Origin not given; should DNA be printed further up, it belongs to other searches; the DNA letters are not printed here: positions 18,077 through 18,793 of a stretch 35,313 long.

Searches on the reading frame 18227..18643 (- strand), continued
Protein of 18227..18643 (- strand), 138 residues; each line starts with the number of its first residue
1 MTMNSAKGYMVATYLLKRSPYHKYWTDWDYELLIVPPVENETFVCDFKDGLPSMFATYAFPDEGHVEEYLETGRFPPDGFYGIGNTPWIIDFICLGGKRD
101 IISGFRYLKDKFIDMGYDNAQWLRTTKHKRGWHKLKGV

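Call 66: get_annotated_region(hit=H26, flank=7000)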
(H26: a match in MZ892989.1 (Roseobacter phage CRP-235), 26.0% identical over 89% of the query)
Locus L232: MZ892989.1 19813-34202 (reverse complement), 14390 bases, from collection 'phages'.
description: Roseobacter phage CRP-235, complete genome.
organism: Roseobacter phage CRP-235 (NCBI taxid 2873406)
taxonomy: Viruses; Duplodnaviria; Heunggongvirae; Uroviricota; Caudoviricetes
host: Rhodobacteraceae bacterium FZCC0040; source: seawater; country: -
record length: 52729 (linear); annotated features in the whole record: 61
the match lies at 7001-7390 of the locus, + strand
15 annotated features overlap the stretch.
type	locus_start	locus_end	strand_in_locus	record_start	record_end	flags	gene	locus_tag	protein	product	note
CDS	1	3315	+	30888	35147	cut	-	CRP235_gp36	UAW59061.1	putative tail fiber protein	-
CDS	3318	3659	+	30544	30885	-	-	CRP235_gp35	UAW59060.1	hypothetical protein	-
CDS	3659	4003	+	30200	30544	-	-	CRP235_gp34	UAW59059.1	hypothetical protein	-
CDS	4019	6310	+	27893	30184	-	-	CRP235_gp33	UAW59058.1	hypothetical protein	-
CDS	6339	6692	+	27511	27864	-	-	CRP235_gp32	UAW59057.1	hypothetical protein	-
CDS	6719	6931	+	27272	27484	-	-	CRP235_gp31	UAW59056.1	hypothetical protein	-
CDS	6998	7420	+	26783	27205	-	-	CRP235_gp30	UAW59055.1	putative toxin-activating lysine-acyltransferase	-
CDS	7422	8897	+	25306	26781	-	-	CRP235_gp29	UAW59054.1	hypothetical protein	-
CDS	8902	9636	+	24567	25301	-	-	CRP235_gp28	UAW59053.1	lysozyme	-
CDS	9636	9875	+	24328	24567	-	-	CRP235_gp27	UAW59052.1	hypothetical protein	-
CDS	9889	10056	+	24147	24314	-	-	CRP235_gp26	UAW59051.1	hypothetical protein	-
CDS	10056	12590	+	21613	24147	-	-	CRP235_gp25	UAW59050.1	hypothetical protein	-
CDS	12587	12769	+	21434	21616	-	-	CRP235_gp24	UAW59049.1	hypothetical protein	-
CDS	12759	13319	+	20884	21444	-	-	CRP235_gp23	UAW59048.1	hypothetical protein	-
CDS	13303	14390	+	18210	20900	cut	-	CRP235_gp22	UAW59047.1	hypothetical protein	-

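Call 71: search_dna_similar(query=L232:7422-8897:+, collection=phages, mode=protein, max_rows=30, max_evalue=0.001)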
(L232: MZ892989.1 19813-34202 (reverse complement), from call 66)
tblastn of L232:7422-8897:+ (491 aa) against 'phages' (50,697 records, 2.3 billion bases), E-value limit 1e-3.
Records with a match: 4; places in all: 4; records where one place covers at least 80% of the query: 1.
Best place of each record, by identity: >=99% 1; <60% 3.
By first word of the organism name: Roseobacter 4.
By host as written in the record: Rhodobacteraceae bacterium FZCC0040 3; Rhodobacteraceae bacterium FZCC0089 1.
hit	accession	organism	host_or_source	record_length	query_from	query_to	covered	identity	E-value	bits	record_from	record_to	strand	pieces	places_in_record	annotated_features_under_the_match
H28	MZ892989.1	Roseobacter phage CRP-235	Rhodobacteraceae bacterium FZCC0040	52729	20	491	96%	100.0%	0e+0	810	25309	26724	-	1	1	hypothetical protein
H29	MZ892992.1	Roseobacter phage CRP-738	Rhodobacteraceae bacterium FZCC0089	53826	75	455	78%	29.3%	6e-19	96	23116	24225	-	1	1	hypothetical protein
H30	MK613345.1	Roseobacter phage CRP-3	Rhodobacteraceae bacterium FZCC0040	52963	203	491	59%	31.6%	4e-17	91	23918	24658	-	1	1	hypothetical protein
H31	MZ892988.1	Roseobacter phage CRP-212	Rhodobacteraceae bacterium FZCC0040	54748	188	456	55%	24.9%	6e-8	62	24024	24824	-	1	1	hypothetical protein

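Call 73: get_annotated_region(hit=H29, flank=2500)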
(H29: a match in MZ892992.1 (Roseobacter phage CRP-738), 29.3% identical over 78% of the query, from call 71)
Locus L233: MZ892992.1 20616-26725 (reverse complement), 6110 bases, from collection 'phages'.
description: Roseobacter phage CRP-738, complete genome.
organism: Roseobacter phage CRP-738 (NCBI taxid 2873409)
taxonomy: Viruses; Duplodnaviria; Heunggongvirae; Uroviricota; Caudoviricetes
host: Rhodobacteraceae bacterium FZCC0089; source: seawater; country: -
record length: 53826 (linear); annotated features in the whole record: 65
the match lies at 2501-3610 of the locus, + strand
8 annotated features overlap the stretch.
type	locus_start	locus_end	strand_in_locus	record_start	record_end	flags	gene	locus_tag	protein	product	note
CDS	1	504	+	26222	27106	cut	-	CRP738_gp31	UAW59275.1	hypothetical protein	-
CDS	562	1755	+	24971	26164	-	-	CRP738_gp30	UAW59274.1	hypothetical protein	-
CDS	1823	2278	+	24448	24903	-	-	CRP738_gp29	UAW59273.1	putative acyltransferase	-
CDS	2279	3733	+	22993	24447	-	-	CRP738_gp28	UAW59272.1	hypothetical protein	-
CDS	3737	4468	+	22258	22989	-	-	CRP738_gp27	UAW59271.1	lysozyme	-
CDS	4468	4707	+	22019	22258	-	-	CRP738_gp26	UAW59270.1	hypothetical protein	-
CDS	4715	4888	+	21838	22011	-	-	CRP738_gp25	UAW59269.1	hypothetical protein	-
CDS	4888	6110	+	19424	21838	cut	-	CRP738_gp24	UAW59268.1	hypothetical protein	-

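Call 74: get_annotated_region(hit=H30, flank=2500)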
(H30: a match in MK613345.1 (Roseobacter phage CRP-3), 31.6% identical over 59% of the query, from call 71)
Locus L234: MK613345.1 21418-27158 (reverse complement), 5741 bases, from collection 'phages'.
description: Roseobacter phage CRP-3, complete genome.
organism: Roseobacter phage CRP-3 (NCBI taxid 2559282)
taxonomy: Viruses; Duplodnaviria; Heunggongvirae; Uroviricota; Caudoviricetes
host: Rhodobacteraceae bacterium FZCC0040; source: East Sea of China; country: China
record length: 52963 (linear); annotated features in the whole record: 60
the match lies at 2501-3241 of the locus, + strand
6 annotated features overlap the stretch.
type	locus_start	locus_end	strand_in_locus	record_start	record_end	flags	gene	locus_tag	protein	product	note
CDS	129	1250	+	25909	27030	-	-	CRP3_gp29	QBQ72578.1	hypothetical protein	-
CDS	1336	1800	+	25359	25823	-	-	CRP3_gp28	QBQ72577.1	hypothetical protein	-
CDS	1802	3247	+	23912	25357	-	-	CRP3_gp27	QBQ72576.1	hypothetical protein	-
CDS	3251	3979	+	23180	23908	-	-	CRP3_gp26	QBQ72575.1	lysozyme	-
CDS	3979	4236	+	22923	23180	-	-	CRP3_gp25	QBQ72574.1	hypothetical protein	-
CDS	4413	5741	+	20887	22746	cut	-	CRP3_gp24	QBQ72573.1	hypothetical protein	-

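Call 79: search_protein_families(library=pfam, proteins=[L233:1823-2278:+, L234:1336-1800:+, L232:6998-7420:+, L232:7422-8897:+, L233:2279-3733:+, L087:6423-8984:+, L133:6348-7529:+, L103:6423-7955:+], max_evalue=0.1)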
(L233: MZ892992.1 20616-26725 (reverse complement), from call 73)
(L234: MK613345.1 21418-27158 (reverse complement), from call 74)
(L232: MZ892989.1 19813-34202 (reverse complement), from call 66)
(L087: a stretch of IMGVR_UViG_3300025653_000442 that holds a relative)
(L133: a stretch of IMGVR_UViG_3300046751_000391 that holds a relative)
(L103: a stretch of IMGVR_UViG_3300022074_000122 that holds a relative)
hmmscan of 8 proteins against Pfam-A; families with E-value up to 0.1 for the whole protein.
L233:1823-2278:+ (151 aa): 1 family
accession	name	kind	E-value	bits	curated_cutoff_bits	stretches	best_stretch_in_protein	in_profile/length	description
PF02033.23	RBFA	-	0.0044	17.7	34.7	1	48-88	11-49/105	Ribosome-binding factor A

L234:1336-1800:+ (154 aa): 0 families

L232:6998-7420:+ (140 aa): 1 family
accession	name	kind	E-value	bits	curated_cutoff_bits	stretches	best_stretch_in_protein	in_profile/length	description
PF02794.22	HlyC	-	1.6e-15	57.5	25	1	11-114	6-106/127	RTX toxin acyltransferase family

L232:7422-8897:+ (491 aa): 3 families
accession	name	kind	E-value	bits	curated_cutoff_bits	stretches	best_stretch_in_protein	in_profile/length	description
PF07889.17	DUF1664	-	0.00065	20.2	34.6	0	176-240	33-97/124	Protein of unknown function (DUF1664)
PF04513.17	Baculo_PEP_C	-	0.026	15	38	0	33-103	27-97/140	Baculovirus polyhedron envelope protein, PEP, C terminus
PF00038.26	Filament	-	0.046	13.8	40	1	150-280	169-295/313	Intermediate filament protein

L233:2279-3733:+ (484 aa): 5 families
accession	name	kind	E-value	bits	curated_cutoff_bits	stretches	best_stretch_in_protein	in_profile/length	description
PF01442.23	Apolipoprotein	-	1.1e-05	25.7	90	1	274-402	67-178/190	Apolipoprotein A1/A4/E domain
PF07889.17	DUF1664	-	2.8e-05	24.6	34.6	0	148-210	38-99/124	Protein of unknown function (DUF1664)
PF04513.17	Baculo_PEP_C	-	0.00035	21.1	38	1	110-226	4-109/140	Baculovirus polyhedron envelope protein, PEP, C terminus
PF09074.15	Mer2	-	0.03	14.6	27.7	1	302-442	58-186/193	Mer2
PF10498.14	IFT57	-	0.033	13.6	40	0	288-369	229-309/360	Intra-flagellar transport protein 57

L087:6423-8984:+ (853 aa): 0 families

L133:6348-7529:+ (393 aa): 1 family
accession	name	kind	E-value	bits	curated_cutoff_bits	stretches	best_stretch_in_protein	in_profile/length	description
PF03450.22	CO_deh_flav_C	-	0.065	13.8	25.5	0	71-167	10-99/102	CO dehydrogenase flavoprotein C-terminal domain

L103:6423-7955:+ (510 aa): 0 families

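Call 80: search_protein_families(library=phrogs, proteins=[L233:1823-2278:+, L234:1336-1800:+, L232:6998-7420:+, L232:7422-8897:+, L233:2279-3733:+, L087:6423-8984:+, L133:6348-7529:+, L103:6423-7955:+], max_evalue=0.01)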
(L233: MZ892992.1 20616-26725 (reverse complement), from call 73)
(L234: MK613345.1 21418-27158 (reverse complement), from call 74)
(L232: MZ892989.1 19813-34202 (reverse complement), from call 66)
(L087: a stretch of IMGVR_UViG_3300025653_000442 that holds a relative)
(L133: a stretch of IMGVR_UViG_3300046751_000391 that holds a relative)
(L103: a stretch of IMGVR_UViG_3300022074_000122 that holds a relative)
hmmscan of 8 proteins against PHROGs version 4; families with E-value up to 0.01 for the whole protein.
L233:1823-2278:+ (151 aa): 2 families
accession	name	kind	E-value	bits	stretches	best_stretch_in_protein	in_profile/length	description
phrog_7642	-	unknown function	3.5e-07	31.1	1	13-132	5-123/144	-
phrog_25629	-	unknown function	0.0012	19.9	1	39-131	22-113/127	-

L234:1336-1800:+ (154 aa): 2 families
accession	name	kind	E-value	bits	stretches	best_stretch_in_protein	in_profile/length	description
phrog_7642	-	unknown function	2.8e-05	25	1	22-135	10-123/144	-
phrog_25629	-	unknown function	0.0043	18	1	43-133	23-112/127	-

L232:6998-7420:+ (140 aa): 1 family
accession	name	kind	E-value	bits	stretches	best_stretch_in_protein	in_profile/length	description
phrog_20210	-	unknown function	7.8e-11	43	1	8-111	20-118/153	-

L232:7422-8897:+ (491 aa): 1 family
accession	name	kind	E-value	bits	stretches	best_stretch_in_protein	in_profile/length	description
phrog_6701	-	unknown function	4.3e-05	24.3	0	114-172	66-126/169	-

L233:2279-3733:+ (484 aa): 2 families
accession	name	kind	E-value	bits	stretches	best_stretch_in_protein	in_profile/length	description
phrog_17020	-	unknown function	0.0016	18.7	0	106-210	112-214/353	-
phrog_6701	-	unknown function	0.0044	17.8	1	138-211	65-140/169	-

L087:6423-8984:+ (853 aa): 0 families

L133:6348-7529:+ (393 aa): 0 families

L103:6423-7955:+ (510 aa): 0 families

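Call 82: search_solved_structures(query=L233:1823-2278:+, max_evalue=10)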
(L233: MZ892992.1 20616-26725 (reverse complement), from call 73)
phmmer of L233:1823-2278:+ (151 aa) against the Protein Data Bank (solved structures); distinct sequences matched with E-value up to 10: 1.
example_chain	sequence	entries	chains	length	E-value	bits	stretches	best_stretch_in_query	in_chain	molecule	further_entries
8deh_A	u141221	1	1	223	1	12.3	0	48-130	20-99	Caseinolytic peptidase B protein homolog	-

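Call 94: search_protein_families(library=phrogs, proteins=[L133:138-2552:+, L133:2552-3988:+, L133:3989-5968:+, L133:7957-9048:+, L133:9052-9993:+, L133:7526-7741:+, L133:7738-7944:+, L087:8984-10456:+, L087:10456-10959:+, L087:5322-5789:+], max_evalue=0.001)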
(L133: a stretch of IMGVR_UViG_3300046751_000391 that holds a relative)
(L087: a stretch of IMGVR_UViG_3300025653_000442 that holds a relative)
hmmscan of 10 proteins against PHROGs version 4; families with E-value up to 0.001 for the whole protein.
L133:138-2552:+ (804 aa): 1 family
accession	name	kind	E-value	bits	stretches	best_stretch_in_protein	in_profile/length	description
phrog_2563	-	unknown function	2.9e-05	25.5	1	605-653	76-116/134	-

L133:2552-3988:+ (478 aa): 3 families
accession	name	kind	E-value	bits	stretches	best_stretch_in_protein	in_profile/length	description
phrog_979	-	head and packaging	3.9e-36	125.9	1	9-278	151-442/642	terminase large subunit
phrog_9526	-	head and packaging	6.1e-14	53.1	1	13-169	12-169/280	terminase large subunit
phrog_15848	-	head and packaging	6.6e-05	23.3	1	21-206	15-199/272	terminase large subunit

L133:3989-5968:+ (659 aa): 3 families
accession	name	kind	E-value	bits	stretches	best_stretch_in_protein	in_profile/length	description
phrog_12082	-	head and packaging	1.2e-150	504.3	2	9-505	12-478/715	portal protein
phrog_156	-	head and packaging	7.9e-10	38.8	1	377-650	359-634/681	portal protein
phrog_332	-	connector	0.00011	21.7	1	88-289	97-230/560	head-tail adaptor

L133:7957-9048:+ (363 aa): 0 families

L133:9052-9993:+ (313 aa): 2 families
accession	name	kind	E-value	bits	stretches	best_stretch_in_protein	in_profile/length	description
phrog_9953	-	head and packaging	6.3e-97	325.8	1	1-311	4-326/329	major head protein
phrog_14242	-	head and packaging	1.7e-07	31.3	1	136-305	210-379/396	major head protein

L133:7526-7741:+ (71 aa): 0 families

L133:7738-7944:+ (68 aa): 0 families

L087:8984-10456:+ (490 aa): 7 families
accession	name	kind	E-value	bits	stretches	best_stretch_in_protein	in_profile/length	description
phrog_38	-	head and packaging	2.3e-108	364.9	1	22-469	253-708/760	terminase large subunit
phrog_4758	-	head and packaging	1.8e-64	218.4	1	22-251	8-239/243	terminase large subunit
phrog_5573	-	head and packaging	8.1e-32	111.6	1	237-463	9-233/250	terminase large subunit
phrog_30251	-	head and packaging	3.9e-29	102.4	1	30-234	14-228/799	terminase large subunit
phrog_979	-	head and packaging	1.4e-07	31.6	1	281-461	406-596/642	terminase large subunit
phrog_20726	-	unknown function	0.00062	20.5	0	316-426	7-131/199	-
phrog_12171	-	head and packaging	0.00097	20.2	0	409-461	40-92/110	terminase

L087:10456-10959:+ (167 aa): 0 families

L087:5322-5789:+ (155 aa): 0 families

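Call 95: find_homologous_proteins(query=L233:1823-2278:+, max_evalue=0.001)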
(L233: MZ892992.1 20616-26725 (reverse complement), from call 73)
Query L233:1823-2278:+ (151 aa): 33 proteins with E <= 0.001 among 35 candidates.
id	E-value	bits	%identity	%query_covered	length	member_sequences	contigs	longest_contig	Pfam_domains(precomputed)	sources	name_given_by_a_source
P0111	3.8e-99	346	100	100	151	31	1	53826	-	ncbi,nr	ncbi:putative acyltransferase [Roseobacter phage CRP-738]|nr:putative acyltransferase [Roseobacter p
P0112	2.5e-81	289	82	98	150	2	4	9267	-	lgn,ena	-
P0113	1.2e-79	283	81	98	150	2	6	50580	-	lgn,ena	-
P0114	2.8e-79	282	79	100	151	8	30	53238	-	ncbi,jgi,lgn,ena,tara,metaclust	jgi:hypothetical protein|tara:strand:- start:273 stop:728 length:456 start_codon:yes stop_codon:yes 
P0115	3.0e-73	262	78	100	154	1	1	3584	-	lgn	-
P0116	8.4e-59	216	64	100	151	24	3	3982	-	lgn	-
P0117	1.4e-56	208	62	100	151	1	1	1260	-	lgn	-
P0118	2.1e-56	208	62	100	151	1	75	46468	-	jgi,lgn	jgi:hypothetical protein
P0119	2.0e-48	182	56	100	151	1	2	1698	-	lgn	-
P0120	9.8e-46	173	53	100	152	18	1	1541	-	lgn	-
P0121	1.8e-43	166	51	98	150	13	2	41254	-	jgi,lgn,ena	-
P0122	1.1e-42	163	48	98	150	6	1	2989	-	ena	-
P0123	1.5e-41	160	49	100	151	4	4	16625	-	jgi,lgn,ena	-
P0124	2.9e-41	159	47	98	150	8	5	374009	-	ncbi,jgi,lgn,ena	jgi:hypothetical protein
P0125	8.4e-41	157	48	100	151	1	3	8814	-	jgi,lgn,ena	jgi:hypothetical protein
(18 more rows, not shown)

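Call 103: predict_structure(alignment_id=A5)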
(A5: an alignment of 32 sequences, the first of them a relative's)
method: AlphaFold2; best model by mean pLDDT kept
length: 151 residues; sequences in the alignment: 32
mean_pLDDT: 88.6   pTM: 0.83
mean pLDDT of the five models: 88.6, 87.6, 87.3, 87.0, 86.5
residues with pLDDT >= 90: 97; 70-90: 45; 50-70: 5; < 50: 4
segments of 3 or more residues with pLDDT < 50: 1-4
pLDDT, mean of each block of 10 residues (from residue 1): 64 95 95 79 95 94 91 94 92 82 92 94 81 91 88 93
secondary structure, 60 per line:
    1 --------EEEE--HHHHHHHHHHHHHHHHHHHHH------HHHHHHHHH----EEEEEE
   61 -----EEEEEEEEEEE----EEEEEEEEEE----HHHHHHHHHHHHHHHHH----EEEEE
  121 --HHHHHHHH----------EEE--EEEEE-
elements in order: E9-12 H15-35 H42-50 E55-60 E66-76 E81-90 H95-111 E116-120 H123-130 E141-143 E146-150

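Call 105: fold_search(model_id=the predicted structure, library=pdb)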
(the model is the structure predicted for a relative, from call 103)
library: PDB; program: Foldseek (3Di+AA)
matches with E <= 10: 1139; with E <= 0.001: 230
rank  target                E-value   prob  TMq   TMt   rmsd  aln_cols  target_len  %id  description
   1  9ynv_N                1.8e-06  1.00  0.61  0.30   5.2       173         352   14  Histone Acetyl Transferase (HAT) module of ctSAGA (released 2025-12-03)
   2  7kpu_D                2.4e-06  1.00  0.63  0.51   4.6       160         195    9  Crystal structure of human NatD (NAA40) bound to a bisubstrate analogue with a C-3 linker (released 2021-06-16)
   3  7kd7_D                2.4e-06  1.00  0.62  0.49   4.5       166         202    7  Crystal structure of human NatD (NAA40) bound to a bisubstrate analogue (released 2021-06-16)
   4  9cr5_B                4.4e-06  1.00  0.51  0.46   5.4       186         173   12  Crystal structure of GNAT superfamily acetyltransferase PA2271 from Pseudomonas aeruginosa (released 2025-05-28)
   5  4u9w_B                5.4e-06  1.00  0.62  0.50   4.4       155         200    6  Crystal Structure of NatD bound to H4/H2A peptide and CoA (released 2015-01-28)
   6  5trm_E                5.4e-06  1.00  0.59  0.56   5.3       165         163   11  Crystal structure of human GCN5 histone acetyltransferase domain (released 2017-12-06)
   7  6wfg_E                6.1e-06  1.00  0.60  0.60   5.2       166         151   10  Crystal structure of human Naa50 in complex with an inhibitor (compound 3) identified using DNA encoded library techno (released 2020-07-01)
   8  4f6a_A                7.5e-06  1.00  0.54  0.52   5.9       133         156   14  High-resolution x-ray Structure of the tetramutant of BH1408 protein from Bacillus halodurans, Northeast Structural Ge (released 2012-06-13)
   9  4u9w_A                8.0e-06  1.00  0.61  0.50   4.6       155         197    6  Crystal Structure of NatD bound to H4/H2A peptide and CoA (released 2015-01-28)
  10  5gi6                  8.0e-06  1.00  0.60  0.47   9.4       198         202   13  Crystal Structure of Drosophila melanogaster Dopamine N-Acetyltransferase Bound to CoA and Phenylethylamine (released 2017-07-05)
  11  2ob0_B                8.5e-06  1.00  0.57  0.57   5.4       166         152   11  Human MAK3 homolog in complex with Acetyl-CoA (released 2006-12-26)
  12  4ua3_B                8.5e-06  1.00  0.55  0.46   7.9       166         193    8  Crystal structure of selenomethionine labeled SpNatD (released 2015-01-28)
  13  4u9w_D                9.1e-06  1.00  0.60  0.50   4.7       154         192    7  Crystal Structure of NatD bound to H4/H2A peptide and CoA (released 2015-01-28)
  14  5trm_C                9.7e-06  1.00  0.57  0.55   5.1       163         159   12  Crystal structure of human GCN5 histone acetyltransferase domain (released 2017-12-06)
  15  7kpu_A                1.0e-05  1.00  0.59  0.48   4.8       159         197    8  Crystal structure of human NatD (NAA40) bound to a bisubstrate analogue with a C-3 linker (released 2021-06-16)
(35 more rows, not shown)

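Call 110: find_related_loci(query=A1, collection=genome_contigs, flank=5000)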
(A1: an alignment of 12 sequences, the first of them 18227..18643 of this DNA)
Query A1 (138 aa) in genome_contigs; peptide patterns used: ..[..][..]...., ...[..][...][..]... (x = any residue, [..] = any of these).
20 stretches matched a pattern, but none encodes a relative of the query by tblastn (E <= 1e-3).
